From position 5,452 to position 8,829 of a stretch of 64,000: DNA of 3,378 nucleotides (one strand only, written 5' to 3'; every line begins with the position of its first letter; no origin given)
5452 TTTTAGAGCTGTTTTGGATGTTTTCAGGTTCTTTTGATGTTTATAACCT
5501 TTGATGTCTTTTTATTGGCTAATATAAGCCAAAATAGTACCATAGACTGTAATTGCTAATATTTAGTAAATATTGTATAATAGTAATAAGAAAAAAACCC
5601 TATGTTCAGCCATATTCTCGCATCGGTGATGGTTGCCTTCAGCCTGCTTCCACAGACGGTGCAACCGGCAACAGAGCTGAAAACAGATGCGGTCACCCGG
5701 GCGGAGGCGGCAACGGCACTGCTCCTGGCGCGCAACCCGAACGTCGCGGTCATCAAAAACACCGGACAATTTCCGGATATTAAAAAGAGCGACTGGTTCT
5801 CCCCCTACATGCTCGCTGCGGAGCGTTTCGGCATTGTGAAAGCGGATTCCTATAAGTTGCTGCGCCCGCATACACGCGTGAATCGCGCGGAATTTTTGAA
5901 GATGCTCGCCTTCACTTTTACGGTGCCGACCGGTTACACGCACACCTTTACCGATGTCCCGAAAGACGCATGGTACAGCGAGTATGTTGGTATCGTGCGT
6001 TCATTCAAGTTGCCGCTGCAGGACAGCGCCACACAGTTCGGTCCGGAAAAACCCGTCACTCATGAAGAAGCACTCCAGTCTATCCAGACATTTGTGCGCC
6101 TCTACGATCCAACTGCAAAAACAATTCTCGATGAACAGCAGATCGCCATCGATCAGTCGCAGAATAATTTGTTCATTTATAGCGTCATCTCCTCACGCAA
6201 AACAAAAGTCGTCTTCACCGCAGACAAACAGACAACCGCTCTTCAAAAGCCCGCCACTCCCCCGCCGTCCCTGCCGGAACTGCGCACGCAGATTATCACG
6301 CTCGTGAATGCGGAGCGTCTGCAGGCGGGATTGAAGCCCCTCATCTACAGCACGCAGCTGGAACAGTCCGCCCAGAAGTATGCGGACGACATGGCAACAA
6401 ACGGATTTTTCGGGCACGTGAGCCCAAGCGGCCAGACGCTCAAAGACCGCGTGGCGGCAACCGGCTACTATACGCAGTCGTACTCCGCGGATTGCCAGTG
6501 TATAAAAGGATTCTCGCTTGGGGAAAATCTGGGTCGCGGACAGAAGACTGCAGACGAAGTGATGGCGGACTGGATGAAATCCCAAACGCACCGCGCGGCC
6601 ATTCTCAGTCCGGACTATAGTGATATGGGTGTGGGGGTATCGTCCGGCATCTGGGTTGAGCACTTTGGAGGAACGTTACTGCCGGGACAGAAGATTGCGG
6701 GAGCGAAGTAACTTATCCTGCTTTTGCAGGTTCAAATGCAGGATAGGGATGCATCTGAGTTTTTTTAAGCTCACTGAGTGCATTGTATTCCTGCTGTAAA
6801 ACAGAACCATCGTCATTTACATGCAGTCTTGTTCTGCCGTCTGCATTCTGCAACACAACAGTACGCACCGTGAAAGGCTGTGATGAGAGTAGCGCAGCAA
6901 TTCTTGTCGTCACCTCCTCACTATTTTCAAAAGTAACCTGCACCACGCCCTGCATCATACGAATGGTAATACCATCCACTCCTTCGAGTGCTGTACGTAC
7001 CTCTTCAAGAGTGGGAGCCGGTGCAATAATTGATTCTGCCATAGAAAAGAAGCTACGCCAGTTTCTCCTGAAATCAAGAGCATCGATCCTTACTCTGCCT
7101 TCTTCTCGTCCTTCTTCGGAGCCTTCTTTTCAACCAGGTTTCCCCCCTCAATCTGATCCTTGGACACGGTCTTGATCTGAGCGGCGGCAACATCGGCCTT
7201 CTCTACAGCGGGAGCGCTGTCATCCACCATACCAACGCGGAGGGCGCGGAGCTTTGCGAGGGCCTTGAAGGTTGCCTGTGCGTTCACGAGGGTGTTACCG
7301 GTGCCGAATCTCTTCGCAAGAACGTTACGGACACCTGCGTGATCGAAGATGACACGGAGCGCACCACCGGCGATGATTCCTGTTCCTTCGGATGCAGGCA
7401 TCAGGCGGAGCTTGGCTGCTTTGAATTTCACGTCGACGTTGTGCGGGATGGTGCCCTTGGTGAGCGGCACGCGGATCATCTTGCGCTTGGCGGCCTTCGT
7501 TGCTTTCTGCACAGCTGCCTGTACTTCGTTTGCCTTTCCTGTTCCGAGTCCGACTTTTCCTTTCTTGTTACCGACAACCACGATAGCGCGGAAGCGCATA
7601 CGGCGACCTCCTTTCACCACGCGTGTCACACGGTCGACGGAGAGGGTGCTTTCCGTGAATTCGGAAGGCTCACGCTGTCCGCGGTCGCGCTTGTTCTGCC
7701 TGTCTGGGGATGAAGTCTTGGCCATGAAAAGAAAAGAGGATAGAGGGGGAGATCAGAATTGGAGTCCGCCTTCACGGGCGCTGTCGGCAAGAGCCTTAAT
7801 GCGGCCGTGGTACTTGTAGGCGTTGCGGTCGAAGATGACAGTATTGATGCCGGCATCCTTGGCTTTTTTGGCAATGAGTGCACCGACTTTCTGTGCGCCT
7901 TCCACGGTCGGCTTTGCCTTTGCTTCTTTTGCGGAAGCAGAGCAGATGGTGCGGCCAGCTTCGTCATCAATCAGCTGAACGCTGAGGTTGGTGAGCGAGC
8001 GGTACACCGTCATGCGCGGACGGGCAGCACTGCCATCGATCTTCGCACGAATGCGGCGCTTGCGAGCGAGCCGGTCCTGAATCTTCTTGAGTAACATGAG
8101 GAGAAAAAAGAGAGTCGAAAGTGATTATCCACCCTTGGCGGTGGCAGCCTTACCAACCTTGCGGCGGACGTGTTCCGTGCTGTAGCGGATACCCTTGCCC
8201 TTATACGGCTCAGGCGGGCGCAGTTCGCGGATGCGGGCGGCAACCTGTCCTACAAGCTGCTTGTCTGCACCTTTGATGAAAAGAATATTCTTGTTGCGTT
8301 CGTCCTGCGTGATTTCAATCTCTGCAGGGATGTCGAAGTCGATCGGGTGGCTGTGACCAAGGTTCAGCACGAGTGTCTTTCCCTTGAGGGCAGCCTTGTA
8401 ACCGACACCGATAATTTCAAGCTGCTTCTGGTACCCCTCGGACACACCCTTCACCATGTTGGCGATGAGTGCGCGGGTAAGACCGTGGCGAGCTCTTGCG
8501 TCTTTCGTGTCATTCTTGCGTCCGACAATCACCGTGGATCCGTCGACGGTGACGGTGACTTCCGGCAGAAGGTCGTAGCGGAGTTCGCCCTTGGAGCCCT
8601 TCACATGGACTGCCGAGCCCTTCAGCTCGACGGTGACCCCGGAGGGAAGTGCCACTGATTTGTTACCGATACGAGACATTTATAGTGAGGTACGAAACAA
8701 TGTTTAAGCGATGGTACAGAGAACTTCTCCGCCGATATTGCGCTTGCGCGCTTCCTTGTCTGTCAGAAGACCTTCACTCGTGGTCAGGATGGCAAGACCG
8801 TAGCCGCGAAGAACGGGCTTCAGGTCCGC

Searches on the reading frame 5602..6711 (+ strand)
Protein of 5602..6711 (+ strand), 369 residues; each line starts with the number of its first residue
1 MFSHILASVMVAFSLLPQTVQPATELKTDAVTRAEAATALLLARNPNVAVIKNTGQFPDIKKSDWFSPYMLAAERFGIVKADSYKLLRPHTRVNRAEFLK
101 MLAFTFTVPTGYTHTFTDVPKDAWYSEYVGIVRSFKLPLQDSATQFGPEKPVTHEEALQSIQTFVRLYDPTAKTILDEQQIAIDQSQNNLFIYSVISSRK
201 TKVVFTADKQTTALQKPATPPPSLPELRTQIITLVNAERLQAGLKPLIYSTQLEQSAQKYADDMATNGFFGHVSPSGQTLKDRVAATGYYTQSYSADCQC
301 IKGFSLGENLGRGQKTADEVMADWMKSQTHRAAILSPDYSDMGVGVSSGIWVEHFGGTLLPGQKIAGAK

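Call 21: search_protein_families(library=ncbifam, proteins=[window:5602-6711:+], max_evalue=10)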
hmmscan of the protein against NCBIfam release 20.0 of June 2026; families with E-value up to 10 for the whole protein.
window:5602-6711:+ (369 aa): 4 families
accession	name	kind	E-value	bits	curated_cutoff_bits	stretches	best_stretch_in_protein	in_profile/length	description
TIGR02909.1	spore_YkwD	subfamily_domain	1.9e-23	82.8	171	1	228-355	5-125/127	uncharacterized protein, YkwD family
NF052539.1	DivAsocLipDalA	equivalog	3.7e-11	43.2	200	1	223-346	43-154/169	divisome-associated lipoprotein DalA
NF033190.2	inl_like_NEAT_1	exception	0.0082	14.5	1275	1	51-159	637-746/754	NEAT domain-containing leucine-rich repeat protein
TIGR04320.1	Surf_Exclu_PgrA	domain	0.03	13.6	70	1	233-313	102-167/360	SEC10/PgrA surface exclusion domain-containing protein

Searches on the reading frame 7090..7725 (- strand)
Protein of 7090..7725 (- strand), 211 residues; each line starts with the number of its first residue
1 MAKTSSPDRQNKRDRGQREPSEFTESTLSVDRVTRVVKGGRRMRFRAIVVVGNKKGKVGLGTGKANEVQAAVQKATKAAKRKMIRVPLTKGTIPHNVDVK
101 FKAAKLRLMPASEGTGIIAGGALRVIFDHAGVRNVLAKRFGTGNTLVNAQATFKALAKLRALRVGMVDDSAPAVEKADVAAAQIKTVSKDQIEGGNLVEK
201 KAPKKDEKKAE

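Call 23: search_protein_families(library=pfam, proteins=[window:7090-7725:-], max_evalue=0.01)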
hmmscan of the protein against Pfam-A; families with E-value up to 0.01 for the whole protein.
window:7090-7725:- (211 aa): 2 families
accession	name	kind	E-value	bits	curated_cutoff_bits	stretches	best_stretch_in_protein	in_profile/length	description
PF00333.26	Ribosomal_S5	-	4.4e-25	87.9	27.1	1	23-87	1-65/65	Ribosomal protein S5, N-terminal domain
PF03719.21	Ribosomal_S5_C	-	1.8e-19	69.4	21.5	1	100-162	2-64/71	Ribosomal protein S5, C-terminal domain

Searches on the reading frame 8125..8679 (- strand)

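Call 23: search_protein_families(library=pfam, proteins=[window:8125-8679:-], max_evalue=0.01)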
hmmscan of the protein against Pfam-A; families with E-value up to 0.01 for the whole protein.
window:8125-8679:- (184 aa): 1 family
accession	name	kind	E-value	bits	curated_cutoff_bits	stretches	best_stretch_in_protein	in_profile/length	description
PF00347.28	Ribosomal_L6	-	6.3e-42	142.7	27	2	90-166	1-79/80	Ribosomal protein L6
